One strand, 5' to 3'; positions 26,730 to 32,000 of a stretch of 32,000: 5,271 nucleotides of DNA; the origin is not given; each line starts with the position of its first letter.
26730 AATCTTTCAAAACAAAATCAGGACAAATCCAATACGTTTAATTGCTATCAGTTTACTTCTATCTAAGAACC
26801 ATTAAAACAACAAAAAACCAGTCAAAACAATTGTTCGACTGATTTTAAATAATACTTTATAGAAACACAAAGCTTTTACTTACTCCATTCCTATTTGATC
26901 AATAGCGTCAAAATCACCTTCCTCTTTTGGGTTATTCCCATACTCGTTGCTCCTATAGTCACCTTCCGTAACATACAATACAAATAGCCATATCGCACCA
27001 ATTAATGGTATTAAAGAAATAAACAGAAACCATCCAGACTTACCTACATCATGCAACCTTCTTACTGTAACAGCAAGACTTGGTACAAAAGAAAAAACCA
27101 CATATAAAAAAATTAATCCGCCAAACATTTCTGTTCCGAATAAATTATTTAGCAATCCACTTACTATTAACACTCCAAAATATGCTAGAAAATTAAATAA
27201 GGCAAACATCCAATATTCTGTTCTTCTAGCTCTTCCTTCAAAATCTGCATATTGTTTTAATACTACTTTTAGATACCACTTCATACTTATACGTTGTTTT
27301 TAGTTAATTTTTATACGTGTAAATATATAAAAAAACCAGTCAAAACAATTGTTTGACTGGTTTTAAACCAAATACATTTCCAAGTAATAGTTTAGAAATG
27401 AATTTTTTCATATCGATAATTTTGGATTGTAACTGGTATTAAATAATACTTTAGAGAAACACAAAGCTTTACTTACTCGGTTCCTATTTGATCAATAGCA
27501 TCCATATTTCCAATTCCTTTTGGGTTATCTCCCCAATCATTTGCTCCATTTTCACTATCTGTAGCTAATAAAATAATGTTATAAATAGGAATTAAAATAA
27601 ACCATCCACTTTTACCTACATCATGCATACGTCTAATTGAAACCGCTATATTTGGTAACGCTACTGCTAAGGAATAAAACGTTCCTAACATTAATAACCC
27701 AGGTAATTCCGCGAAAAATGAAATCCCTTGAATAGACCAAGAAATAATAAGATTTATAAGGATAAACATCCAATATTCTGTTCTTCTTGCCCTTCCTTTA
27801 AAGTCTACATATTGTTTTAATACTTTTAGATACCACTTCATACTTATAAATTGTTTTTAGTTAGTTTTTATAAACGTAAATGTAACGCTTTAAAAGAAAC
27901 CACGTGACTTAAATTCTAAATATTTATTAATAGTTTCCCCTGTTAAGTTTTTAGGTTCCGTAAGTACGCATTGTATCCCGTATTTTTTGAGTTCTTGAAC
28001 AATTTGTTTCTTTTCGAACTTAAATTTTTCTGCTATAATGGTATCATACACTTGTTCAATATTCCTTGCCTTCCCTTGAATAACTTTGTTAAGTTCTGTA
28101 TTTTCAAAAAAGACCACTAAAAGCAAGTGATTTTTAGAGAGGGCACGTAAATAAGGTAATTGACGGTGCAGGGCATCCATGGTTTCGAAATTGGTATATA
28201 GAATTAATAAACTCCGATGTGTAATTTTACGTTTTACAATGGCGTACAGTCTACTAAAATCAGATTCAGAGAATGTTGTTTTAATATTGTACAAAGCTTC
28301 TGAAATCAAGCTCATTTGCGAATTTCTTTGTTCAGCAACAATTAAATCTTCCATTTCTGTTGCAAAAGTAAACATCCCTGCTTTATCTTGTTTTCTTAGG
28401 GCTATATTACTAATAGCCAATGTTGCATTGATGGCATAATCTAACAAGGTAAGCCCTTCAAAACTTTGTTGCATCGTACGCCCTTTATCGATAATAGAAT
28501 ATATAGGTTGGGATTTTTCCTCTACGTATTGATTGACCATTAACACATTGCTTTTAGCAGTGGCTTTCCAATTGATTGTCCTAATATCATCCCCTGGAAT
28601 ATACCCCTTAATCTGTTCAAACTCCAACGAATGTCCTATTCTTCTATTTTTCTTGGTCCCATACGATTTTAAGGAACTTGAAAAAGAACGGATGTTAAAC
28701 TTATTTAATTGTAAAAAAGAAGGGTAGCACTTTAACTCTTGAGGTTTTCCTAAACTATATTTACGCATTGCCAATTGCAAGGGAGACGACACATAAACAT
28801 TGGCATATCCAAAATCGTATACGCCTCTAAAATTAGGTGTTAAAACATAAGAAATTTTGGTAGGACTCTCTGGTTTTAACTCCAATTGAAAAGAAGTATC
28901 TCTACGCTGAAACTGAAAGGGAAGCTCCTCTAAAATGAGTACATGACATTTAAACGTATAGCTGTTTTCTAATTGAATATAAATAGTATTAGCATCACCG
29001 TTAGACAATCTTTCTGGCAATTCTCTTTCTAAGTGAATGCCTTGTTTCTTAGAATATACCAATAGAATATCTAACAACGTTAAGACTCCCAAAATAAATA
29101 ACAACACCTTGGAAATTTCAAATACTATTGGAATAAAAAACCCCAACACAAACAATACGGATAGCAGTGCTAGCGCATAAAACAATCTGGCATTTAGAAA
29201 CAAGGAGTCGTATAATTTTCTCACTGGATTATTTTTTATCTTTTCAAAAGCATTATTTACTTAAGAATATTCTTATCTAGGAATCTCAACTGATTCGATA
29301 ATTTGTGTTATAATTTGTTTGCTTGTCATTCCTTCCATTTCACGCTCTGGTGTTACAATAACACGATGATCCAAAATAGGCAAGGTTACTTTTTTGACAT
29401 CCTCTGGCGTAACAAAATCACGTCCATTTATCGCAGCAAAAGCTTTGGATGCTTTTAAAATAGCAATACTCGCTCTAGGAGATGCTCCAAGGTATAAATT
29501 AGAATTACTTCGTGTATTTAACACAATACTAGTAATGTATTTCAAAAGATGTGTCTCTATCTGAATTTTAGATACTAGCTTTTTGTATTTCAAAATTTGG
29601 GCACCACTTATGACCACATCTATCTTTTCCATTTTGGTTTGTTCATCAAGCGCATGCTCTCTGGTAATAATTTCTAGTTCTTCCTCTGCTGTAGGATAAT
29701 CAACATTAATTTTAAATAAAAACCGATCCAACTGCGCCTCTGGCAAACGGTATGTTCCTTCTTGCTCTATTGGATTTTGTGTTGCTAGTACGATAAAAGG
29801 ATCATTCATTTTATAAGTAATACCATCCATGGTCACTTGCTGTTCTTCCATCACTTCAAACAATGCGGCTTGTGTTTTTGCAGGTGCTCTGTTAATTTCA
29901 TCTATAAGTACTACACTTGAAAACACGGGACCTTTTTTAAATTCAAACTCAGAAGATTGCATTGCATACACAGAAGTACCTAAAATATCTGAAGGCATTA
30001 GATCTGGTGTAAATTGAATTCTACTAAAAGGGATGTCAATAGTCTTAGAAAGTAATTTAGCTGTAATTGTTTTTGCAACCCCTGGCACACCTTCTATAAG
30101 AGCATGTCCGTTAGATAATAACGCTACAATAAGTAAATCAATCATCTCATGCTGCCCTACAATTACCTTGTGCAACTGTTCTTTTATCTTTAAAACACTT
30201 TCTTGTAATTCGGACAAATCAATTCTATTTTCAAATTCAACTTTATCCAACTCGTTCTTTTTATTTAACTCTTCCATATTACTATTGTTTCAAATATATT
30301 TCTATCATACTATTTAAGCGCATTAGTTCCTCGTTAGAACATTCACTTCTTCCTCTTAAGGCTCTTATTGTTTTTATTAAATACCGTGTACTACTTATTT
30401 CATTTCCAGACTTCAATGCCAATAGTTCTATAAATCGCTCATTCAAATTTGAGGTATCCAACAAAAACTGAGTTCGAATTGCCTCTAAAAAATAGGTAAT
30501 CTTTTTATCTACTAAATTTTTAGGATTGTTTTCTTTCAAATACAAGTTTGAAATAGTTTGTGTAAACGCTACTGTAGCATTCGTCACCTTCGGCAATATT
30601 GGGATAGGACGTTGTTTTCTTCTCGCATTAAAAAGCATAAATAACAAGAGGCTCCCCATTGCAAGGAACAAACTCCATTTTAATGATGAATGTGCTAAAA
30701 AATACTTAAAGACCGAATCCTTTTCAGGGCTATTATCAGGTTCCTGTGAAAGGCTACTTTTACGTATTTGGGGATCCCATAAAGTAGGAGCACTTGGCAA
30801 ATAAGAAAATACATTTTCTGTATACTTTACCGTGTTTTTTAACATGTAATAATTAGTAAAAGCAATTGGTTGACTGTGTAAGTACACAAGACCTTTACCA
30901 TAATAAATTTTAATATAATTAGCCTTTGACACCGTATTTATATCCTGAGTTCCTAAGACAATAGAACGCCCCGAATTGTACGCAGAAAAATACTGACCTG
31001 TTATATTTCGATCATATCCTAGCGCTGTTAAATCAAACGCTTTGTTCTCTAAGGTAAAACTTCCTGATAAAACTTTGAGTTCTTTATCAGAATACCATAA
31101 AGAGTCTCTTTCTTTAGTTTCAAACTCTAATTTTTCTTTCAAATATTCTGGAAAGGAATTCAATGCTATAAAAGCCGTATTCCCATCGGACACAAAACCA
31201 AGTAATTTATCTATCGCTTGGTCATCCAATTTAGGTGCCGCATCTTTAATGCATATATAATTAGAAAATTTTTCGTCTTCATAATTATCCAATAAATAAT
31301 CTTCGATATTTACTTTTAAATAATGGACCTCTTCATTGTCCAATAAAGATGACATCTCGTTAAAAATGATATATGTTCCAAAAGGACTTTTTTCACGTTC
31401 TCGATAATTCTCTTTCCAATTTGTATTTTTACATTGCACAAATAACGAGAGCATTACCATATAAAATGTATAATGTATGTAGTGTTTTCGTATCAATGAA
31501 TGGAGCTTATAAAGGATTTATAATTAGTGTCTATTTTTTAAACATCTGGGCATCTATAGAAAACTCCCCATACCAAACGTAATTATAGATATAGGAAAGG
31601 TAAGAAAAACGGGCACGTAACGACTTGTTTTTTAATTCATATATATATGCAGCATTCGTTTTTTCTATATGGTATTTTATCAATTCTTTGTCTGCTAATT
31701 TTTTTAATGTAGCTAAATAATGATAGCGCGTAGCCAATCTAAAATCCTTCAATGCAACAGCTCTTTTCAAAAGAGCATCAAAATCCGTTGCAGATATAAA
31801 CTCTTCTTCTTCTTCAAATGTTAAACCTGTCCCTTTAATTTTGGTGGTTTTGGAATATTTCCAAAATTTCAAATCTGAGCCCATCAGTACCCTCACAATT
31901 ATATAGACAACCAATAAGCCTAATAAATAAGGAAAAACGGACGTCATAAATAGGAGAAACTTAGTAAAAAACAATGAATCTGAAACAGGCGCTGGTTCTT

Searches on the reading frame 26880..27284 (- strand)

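Call 10: search_protein_families(library=pfam, proteins=[window:26880-27284:-], max_evalue=0.01)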
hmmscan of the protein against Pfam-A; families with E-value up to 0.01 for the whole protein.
window:26880-27284:- (134 aa): 1 family
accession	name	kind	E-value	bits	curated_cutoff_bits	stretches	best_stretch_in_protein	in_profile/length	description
PF05656.20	DUF805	-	2.1e-31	109.1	25.7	1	12-116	1-110/111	Protein of unknown function (DUF805)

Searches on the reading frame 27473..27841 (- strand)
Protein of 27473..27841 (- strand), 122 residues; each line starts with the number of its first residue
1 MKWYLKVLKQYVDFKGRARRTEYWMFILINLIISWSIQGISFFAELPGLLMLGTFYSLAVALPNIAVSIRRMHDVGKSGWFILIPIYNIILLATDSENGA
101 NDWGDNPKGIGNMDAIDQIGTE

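Call 10: search_protein_families(library=pfam, proteins=[window:27473-27841:-], max_evalue=0.01)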
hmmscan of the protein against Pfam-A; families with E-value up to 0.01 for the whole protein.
window:27473-27841:- (122 aa): 1 family
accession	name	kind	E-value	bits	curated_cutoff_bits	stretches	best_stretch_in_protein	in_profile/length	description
PF05656.20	DUF805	-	3.1e-23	82.8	25.7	1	11-104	1-110/111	Protein of unknown function (DUF805)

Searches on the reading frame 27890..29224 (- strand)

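Call 10: search_protein_families(library=pfam, proteins=[window:27890-29224:-], max_evalue=0.01)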
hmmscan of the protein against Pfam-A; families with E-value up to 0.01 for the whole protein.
window:27890-29224:- (444 aa): 1 family
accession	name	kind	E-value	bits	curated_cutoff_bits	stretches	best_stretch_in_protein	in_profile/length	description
PF01882.25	DUF58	-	1.8e-15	57.2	23.4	1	206-371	3-169/216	Protein of unknown function DUF58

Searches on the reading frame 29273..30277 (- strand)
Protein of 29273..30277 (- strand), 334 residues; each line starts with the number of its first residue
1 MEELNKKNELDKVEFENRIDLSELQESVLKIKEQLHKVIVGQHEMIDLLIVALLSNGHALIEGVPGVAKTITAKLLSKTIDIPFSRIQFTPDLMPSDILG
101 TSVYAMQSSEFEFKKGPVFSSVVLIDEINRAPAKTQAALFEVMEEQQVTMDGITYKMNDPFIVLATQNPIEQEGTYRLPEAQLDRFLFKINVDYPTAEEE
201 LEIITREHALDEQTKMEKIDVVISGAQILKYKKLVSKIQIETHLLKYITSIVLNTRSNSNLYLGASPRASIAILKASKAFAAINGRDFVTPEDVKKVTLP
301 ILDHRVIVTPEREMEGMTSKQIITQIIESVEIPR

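Call 10: search_protein_families(library=pfam, proteins=[window:29273-30277:-], max_evalue=0.01)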
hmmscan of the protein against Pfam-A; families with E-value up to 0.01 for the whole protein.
window:29273-30277:- (334 aa): 10 families
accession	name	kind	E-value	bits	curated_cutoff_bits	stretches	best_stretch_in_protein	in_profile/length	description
PF07726.17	AAA_3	-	8.4e-63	210.5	27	1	58-188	1-131/131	ATPase family associated with various cellular activities (AAA)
PF17863.7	AAA_lid_2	-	1.7e-23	82.6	22.7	1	254-326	2-74/74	AAA lid domain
PF07728.20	AAA_5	-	5.2e-15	56.1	22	1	59-186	2-139/139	AAA domain (dynein-related subfamily)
PF20030.5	bpMoxR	-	4.4e-13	49.2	27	1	30-221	5-195/205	MoxR domain in the MoxR-vWA-beta-propeller ternary systems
PF00004.35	AAA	-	2.7e-08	34.8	21.2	1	60-193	2-130/131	ATPase family associated with various cellular activities (AAA)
PF00493.29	MCM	-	1.3e-07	31.4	23.3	1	53-171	54-175/224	MCM P-loop domain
PF00158.32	Sigma54_activat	-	1.9e-05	24.9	20.2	1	52-172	18-147/168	Sigma-54 interaction domain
PF07724.20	AAA_2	-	0.00044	20.8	27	1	62-159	9-116/166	AAA domain (Cdc48 subfamily)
PF05496.18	RuvB_N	-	0.0019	18.5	27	0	57-148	34-113/159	Holliday junction DNA helicase RuvB P-loop domain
PF01078.27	Mg_chelatase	-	0.0059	16.5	20.3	0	38-78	4-44/207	Magnesium chelatase, subunit ChlI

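Call 39: find_encoding_contigs(protein=window:29273-30277:-, flank=2000, max_places=4)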
Protein window:29273-30277:- (334 aa): no gene with exactly this product is on record in the collection.

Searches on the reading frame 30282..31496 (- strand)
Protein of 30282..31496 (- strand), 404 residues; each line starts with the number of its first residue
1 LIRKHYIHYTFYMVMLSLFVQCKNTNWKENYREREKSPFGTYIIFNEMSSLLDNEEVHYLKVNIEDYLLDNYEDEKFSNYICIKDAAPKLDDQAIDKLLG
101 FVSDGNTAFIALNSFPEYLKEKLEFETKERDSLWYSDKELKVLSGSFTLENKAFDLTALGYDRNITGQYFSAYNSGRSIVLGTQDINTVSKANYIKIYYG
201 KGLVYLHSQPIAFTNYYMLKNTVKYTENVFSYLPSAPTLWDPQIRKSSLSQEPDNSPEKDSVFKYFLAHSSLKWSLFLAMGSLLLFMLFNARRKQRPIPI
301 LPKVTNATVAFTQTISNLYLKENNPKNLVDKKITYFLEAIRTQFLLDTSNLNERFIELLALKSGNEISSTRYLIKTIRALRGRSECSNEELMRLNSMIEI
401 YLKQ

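Call 10: search_protein_families(library=pfam, proteins=[window:30282-31496:-], max_evalue=0.01)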
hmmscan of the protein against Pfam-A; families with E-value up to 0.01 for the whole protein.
window:30282-31496:- (404 aa): 1 family
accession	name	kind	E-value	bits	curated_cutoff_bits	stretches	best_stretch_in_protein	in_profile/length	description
PF14258.12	DUF4350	-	5.1e-07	30.6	30.4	1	50-220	18-170/181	Domain of unknown function (DUF4350)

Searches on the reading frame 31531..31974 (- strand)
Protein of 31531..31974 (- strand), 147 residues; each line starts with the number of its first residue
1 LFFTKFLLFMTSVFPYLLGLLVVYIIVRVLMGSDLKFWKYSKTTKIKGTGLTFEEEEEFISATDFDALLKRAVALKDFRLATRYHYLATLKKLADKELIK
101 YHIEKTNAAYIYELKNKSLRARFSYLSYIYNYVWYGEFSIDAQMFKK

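Call 10: search_protein_families(library=pfam, proteins=[window:31531-31974:-], max_evalue=0.01)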
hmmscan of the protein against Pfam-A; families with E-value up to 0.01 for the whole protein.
window:31531-31974:- (147 aa): 1 family
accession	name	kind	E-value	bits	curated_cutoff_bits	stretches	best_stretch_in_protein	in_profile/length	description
PF13559.11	DUF4129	-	0.00011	22.6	24.8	1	86-145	2-61/69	Domain of unknown function (DUF4129)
